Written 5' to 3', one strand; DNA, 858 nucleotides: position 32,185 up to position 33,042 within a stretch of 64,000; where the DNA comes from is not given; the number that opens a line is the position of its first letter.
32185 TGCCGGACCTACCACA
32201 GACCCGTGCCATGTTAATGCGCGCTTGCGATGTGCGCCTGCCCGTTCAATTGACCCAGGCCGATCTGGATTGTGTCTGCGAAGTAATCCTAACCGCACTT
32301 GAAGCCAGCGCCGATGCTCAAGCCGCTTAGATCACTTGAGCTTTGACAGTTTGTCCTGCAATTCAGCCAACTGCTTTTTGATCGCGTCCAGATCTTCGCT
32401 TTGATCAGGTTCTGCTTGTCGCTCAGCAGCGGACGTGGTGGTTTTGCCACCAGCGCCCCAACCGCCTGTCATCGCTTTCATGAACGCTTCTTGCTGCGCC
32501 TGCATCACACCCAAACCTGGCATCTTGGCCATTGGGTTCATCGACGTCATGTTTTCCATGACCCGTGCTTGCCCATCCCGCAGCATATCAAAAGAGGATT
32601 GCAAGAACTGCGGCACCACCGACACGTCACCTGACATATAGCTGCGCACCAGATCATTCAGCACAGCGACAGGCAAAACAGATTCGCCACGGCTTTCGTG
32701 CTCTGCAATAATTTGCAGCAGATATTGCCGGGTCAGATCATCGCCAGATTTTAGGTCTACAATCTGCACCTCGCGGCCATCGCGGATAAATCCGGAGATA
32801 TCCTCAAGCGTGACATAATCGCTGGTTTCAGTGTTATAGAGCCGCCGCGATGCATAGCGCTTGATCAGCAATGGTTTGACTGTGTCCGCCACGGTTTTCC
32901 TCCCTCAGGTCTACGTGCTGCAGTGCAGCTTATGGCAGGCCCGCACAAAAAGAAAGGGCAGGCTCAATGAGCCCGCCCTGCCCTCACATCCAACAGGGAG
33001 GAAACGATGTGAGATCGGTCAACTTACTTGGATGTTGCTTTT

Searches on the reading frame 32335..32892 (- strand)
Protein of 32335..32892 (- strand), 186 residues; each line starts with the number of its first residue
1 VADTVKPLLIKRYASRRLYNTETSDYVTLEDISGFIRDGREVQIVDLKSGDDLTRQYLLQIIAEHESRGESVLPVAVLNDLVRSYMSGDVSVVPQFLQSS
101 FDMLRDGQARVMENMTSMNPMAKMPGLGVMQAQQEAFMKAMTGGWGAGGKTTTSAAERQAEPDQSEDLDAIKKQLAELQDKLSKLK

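Call 14: find_related_loci(query=window:32335-32892:-, collection=genome_contigs, flank=2500)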
Query window:32335-32892:- (186 aa) in genome_contigs; peptide patterns used: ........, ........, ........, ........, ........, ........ (x = any residue, [..] = any of these).
600 stretches matched a pattern (row limit reached: there are more); 544 encode a relative of the query (tblastn E <= 1e-3); the best 80 are kept; 80 distinct loci.
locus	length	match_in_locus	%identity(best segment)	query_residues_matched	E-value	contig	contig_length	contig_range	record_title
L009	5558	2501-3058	91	1-186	2e-113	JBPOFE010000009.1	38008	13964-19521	MAG: Sulfitobacter sp. isolate MAG_47 MAG_47_9, whole genome shotgun sequence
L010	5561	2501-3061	80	1-186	2e-98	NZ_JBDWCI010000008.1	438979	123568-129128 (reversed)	MAG: Sulfitobacter sp. isolate CI.60.F.C2_37_20 CI_60_F_C2_37_20_000000000008, whole genome shotgun sequence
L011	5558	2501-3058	87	1-186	1e-97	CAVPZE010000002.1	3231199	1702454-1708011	MAG: uncultured Alphaproteobacteria bacterium isolate MFD03250.bin.1.36 genome assembly, contig: contig_15910, whole gen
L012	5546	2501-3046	82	1-186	4e-97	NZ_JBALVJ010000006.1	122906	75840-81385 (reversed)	MAG: Sulfitobacter sp. isolate 5NakV-05 NODE_101_length_122906_cov_70.456016, whole genome shotgun sequence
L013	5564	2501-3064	78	1-186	9e-97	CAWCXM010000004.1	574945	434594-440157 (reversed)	MAG: uncultured Alphaproteobacteria bacterium isolate MFD03250.bin.1.152 genome assembly, contig: contig_15771, whole ge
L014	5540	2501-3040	81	1-186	1e-96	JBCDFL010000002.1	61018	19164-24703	MAG: Pseudomonadota bacterium isolate P01_H01_bin.108 k141_341669_length_61018_cov_37.4387, whole genome shotgun sequenc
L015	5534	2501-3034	83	7-185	2e-95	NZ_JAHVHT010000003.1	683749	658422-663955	Tateyamaria omphalii strain DP5N21-5 DP5N21-5_ctg003, whole genome shotgun sequence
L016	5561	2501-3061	79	1-186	1e-95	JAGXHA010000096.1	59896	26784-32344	MAG: Roseobacter sp. isolate LH_M51 k141_1326830, whole genome shotgun sequence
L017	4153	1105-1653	78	1-186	2e-95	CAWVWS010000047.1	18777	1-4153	MAG TPA_asm: uncultured Sulfitobacter sp. isolate ERR3589581_concoct_147 genome assembly, contig: ERZ7463454.3046, whole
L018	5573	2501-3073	78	1-185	3e-95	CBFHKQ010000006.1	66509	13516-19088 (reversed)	MAG: uncultured Pseudosulfitobacter sp. isolate AGTU_32_bin_40_indstr genome assembly, contig: AGTU_32_bin_40_indstr_c6,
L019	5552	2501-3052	79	1-185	3e-94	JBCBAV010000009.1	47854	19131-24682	MAG: Pseudomonadota bacterium isolate J06575_1 NODE_9_length_47854_cov_4.734056, whole genome shotgun sequence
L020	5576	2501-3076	78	1-186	4e-94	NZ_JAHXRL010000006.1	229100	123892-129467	Sulfitobacter sp. CW3 NODE_6_length_229100_cov_257.854268, whole genome shotgun sequence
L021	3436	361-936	77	1-186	5e-94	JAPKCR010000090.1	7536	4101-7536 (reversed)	MAG: Sulfitobacter sp. isolate ANT-69 NODE_1064_length_7536_cov_4.202780, whole genome shotgun sequence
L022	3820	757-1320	78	1-186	9e-94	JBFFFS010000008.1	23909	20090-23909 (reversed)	MAG: Roseobacter sp. isolate Mix_mud15.2022.01.20 k141_221027_length_23909_cov_9.9135, whole genome shotgun sequence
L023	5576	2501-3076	77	1-186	2e-93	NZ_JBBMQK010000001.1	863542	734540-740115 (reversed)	Sulfitobacter sp. AS59 isolate_59_1, whole genome shotgun sequence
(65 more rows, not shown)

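Call 60: search_protein_families(library=pfam, proteins=[window:32335-32892:-])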
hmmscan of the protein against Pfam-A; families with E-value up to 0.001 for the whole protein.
window:32335-32892:- (186 aa): 2 families
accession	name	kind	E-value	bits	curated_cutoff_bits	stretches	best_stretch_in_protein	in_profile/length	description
PF07879.16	PHB_acc_N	-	2.2e-27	95.3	25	1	9-69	1-61/61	PHB/PHA accumulation regulator DNA-binding domain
PF05233.18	PHB_acc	-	6e-07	29.8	27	1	73-111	1-39/40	PHB accumulation regulatory domain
